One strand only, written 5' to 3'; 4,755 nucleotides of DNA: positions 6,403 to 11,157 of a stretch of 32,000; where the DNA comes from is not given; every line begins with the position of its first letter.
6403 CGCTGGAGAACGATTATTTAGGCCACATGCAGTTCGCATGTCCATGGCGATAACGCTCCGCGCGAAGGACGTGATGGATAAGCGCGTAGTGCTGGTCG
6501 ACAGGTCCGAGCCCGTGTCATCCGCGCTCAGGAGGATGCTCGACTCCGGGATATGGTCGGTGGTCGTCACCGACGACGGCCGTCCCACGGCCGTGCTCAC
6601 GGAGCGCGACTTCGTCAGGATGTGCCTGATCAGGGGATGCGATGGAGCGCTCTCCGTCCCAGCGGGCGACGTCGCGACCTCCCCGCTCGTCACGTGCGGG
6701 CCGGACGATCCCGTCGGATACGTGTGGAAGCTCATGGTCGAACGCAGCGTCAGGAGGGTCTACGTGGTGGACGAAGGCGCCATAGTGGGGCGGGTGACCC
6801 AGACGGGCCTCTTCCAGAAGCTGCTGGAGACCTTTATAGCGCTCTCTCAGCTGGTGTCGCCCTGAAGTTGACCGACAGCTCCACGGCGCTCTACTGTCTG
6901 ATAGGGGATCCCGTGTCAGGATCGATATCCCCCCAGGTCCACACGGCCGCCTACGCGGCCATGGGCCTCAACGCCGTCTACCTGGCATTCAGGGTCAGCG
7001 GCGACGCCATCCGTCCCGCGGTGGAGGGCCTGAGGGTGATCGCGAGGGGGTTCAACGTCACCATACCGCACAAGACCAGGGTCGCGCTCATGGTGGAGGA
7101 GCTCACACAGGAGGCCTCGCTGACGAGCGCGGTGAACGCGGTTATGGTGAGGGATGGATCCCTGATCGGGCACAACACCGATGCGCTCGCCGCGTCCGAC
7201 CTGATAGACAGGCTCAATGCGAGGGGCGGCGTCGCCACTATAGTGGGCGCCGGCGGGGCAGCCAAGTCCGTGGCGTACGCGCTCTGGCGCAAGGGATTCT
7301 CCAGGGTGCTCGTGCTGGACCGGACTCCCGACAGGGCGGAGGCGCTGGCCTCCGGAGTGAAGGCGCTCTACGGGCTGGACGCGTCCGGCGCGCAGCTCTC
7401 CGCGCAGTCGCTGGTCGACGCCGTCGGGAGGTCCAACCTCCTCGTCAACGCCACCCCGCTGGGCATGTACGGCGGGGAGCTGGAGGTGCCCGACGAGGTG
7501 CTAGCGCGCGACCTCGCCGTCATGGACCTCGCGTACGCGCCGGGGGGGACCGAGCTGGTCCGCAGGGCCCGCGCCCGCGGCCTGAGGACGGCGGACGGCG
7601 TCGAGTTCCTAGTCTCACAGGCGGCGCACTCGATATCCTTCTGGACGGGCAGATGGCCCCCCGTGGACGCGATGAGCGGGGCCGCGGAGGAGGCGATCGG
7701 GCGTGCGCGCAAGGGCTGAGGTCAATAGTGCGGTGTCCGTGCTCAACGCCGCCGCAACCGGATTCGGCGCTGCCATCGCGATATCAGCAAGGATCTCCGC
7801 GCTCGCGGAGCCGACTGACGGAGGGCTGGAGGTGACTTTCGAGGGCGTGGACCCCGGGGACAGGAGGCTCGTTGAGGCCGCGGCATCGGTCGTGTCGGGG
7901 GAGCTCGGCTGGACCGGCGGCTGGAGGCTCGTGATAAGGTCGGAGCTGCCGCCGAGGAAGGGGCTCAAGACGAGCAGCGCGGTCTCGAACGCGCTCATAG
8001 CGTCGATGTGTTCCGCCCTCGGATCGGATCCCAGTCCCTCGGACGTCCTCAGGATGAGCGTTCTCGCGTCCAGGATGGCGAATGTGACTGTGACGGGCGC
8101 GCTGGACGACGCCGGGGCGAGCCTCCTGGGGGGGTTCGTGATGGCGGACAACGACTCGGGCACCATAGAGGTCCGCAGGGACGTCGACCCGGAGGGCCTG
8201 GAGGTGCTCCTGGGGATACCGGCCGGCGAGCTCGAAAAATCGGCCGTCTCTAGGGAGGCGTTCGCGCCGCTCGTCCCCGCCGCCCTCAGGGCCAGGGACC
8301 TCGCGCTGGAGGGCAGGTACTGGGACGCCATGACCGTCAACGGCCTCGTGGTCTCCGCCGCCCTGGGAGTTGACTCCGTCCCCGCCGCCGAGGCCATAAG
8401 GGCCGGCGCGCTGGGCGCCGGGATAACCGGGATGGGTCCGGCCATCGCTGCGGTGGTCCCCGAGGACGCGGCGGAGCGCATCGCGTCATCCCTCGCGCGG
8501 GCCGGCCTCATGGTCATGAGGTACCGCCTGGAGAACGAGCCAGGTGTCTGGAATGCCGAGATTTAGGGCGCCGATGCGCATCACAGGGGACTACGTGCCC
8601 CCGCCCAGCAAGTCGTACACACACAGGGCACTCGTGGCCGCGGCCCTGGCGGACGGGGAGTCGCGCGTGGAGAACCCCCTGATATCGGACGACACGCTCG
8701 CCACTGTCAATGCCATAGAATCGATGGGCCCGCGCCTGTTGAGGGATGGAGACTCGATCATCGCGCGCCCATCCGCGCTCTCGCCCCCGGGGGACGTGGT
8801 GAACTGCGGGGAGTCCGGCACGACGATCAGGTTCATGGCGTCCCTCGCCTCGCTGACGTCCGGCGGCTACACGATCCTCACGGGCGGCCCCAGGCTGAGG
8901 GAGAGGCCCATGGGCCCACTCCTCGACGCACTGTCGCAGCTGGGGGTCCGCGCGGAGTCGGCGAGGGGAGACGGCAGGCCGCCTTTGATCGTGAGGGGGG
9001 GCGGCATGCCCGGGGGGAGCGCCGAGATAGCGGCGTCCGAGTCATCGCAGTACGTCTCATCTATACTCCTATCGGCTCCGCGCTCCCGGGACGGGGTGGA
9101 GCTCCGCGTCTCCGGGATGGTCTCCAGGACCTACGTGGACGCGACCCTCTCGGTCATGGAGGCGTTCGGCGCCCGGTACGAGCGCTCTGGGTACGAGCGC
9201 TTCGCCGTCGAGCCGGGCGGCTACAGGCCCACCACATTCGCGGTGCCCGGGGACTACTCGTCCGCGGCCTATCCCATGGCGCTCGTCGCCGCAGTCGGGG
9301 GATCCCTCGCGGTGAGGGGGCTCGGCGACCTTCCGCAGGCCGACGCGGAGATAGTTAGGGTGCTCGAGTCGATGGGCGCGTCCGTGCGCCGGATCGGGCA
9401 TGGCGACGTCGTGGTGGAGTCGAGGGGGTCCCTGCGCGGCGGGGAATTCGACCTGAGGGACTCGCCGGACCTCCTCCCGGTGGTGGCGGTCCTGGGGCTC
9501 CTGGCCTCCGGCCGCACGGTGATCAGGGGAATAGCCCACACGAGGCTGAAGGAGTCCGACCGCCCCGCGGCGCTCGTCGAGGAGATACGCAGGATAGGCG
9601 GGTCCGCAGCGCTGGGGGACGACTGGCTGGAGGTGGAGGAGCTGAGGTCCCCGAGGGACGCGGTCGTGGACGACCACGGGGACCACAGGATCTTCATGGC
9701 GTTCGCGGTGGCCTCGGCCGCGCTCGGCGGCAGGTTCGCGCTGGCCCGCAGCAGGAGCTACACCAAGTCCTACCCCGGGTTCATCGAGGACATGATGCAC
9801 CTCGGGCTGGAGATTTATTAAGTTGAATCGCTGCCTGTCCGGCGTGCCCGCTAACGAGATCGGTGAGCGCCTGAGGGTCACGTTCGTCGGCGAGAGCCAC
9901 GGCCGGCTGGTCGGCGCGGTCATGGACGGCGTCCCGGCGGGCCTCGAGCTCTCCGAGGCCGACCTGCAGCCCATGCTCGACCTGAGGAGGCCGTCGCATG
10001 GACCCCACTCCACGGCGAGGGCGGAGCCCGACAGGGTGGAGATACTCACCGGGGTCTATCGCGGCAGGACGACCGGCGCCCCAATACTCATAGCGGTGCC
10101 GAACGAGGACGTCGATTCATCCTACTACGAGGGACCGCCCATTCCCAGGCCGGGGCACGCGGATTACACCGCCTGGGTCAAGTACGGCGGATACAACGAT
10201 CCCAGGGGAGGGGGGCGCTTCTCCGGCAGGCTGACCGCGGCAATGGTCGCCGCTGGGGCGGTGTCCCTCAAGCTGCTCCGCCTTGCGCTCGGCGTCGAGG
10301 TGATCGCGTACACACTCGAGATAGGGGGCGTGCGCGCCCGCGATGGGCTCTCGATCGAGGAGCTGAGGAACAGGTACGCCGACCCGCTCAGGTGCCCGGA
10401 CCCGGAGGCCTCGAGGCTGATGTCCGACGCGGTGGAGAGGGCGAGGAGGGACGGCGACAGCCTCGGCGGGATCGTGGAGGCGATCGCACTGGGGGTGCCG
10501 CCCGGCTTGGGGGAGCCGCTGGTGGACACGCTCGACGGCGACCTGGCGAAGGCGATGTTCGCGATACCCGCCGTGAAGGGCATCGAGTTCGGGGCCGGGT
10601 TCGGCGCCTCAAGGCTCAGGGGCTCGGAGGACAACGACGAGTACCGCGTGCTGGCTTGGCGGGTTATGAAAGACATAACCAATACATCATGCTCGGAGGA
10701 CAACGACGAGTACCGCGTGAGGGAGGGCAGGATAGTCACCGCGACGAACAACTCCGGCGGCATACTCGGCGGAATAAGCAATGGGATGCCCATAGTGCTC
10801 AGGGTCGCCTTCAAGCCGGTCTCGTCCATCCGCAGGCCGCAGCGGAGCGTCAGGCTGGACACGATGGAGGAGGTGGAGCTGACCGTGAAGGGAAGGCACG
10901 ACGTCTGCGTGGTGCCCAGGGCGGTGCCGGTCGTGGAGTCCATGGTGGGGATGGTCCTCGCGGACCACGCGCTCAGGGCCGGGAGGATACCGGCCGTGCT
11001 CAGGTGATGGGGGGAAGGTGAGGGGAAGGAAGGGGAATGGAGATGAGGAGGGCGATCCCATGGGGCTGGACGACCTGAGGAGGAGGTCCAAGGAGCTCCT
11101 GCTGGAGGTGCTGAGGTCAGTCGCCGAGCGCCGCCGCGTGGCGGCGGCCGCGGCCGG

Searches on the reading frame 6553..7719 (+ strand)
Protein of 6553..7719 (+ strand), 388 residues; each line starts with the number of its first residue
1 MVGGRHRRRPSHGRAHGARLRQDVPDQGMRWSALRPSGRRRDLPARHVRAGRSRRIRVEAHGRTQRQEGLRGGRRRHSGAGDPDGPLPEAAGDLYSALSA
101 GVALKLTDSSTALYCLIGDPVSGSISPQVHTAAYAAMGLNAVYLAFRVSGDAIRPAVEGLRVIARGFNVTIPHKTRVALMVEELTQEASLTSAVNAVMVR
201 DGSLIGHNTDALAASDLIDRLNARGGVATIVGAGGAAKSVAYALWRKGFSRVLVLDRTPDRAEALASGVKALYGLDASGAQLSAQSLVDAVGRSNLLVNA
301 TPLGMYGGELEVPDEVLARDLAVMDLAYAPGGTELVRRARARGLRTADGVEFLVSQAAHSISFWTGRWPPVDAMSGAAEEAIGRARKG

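Call 26: search_protein_families(library=pfam, proteins=[window:6553-7719:+], max_evalue=0.001)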
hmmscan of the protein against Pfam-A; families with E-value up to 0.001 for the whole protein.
window:6553-7719:+ (388 aa): 3 families
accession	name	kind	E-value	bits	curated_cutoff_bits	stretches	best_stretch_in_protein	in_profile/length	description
PF08501.16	Shikimate_dh_N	-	1.5e-21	76.9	27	1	116-197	1-83/83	Shikimate dehydrogenase substrate binding domain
PF01488.26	Shikimate_DH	-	1e-06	29.3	24.3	1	227-271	14-58/138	Shikimate / quinate 5-dehydrogenase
PF18317.6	SDH_C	-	1.5e-05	25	25.8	1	349-376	1-28/31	Shikimate 5'-dehydrogenase C-terminal domain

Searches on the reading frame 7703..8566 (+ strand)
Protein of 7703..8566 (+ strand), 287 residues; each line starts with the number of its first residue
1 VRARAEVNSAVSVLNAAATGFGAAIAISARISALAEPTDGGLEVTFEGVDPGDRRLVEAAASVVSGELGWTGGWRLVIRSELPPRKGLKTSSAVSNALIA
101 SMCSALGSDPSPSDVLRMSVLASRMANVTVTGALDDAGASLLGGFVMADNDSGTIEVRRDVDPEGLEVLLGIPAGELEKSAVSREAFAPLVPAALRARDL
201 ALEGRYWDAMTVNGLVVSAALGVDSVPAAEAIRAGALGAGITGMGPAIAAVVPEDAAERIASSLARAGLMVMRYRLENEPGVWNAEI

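Call 26: search_protein_families(library=pfam, proteins=[window:7703-8566:+], max_evalue=0.001)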
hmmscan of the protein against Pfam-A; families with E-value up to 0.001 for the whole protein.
window:7703-8566:+ (287 aa): 2 families
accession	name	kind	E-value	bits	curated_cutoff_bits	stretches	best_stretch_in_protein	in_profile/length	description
PF00288.32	GHMP_kinases_N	-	3.1e-10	40.6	22.3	1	56-144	2-87/87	GHMP kinases N terminal domain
PF08544.19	GHMP_kinases_C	-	3.7e-05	24.5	21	1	230-267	42-82/85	GHMP kinases C terminal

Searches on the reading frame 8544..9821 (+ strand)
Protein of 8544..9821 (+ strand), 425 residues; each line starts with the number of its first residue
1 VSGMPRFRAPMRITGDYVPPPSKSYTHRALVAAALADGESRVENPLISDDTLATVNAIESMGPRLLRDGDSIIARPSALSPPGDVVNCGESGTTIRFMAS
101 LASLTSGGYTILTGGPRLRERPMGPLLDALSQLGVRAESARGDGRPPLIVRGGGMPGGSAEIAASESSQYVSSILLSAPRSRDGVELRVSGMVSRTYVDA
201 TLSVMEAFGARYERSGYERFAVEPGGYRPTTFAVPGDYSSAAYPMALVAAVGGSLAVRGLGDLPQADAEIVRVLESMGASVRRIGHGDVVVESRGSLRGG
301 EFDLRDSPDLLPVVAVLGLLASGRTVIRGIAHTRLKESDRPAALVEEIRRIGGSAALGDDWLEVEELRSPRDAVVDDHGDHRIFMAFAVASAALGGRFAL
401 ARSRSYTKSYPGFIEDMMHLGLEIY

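Call 26: search_protein_families(library=pfam, proteins=[window:8544-9821:+], max_evalue=0.001)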
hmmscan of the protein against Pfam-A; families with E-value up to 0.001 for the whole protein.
window:8544-9821:+ (425 aa): 1 family
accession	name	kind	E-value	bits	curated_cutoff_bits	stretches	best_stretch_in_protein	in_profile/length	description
PF00275.25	EPSP_synthase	-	5.9e-99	332.1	22.8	1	9-417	3-417/417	EPSP synthase (3-phosphoshikimate 1-carboxyvinyltransferase)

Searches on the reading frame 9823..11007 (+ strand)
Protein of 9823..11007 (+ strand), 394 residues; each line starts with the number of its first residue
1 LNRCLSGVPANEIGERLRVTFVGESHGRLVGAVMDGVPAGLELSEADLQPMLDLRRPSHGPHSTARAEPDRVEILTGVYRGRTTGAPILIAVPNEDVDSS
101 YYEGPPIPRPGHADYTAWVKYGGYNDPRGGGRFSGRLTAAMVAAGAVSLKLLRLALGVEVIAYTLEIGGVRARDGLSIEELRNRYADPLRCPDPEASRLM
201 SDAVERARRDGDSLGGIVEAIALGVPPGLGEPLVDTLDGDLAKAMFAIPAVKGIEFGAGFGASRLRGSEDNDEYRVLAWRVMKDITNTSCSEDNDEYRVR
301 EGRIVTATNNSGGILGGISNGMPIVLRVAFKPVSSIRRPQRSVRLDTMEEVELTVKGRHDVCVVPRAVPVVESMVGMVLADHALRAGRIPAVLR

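Call 26: search_protein_families(library=pfam, proteins=[window:9823-11007:+], max_evalue=0.001)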
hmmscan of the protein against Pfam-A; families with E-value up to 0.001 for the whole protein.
window:9823-11007:+ (394 aa): 1 family
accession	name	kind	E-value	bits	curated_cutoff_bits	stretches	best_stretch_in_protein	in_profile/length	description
PF01264.26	Chorismate_synt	-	1.6e-125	418.6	27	1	17-384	1-327/327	Chorismate synthase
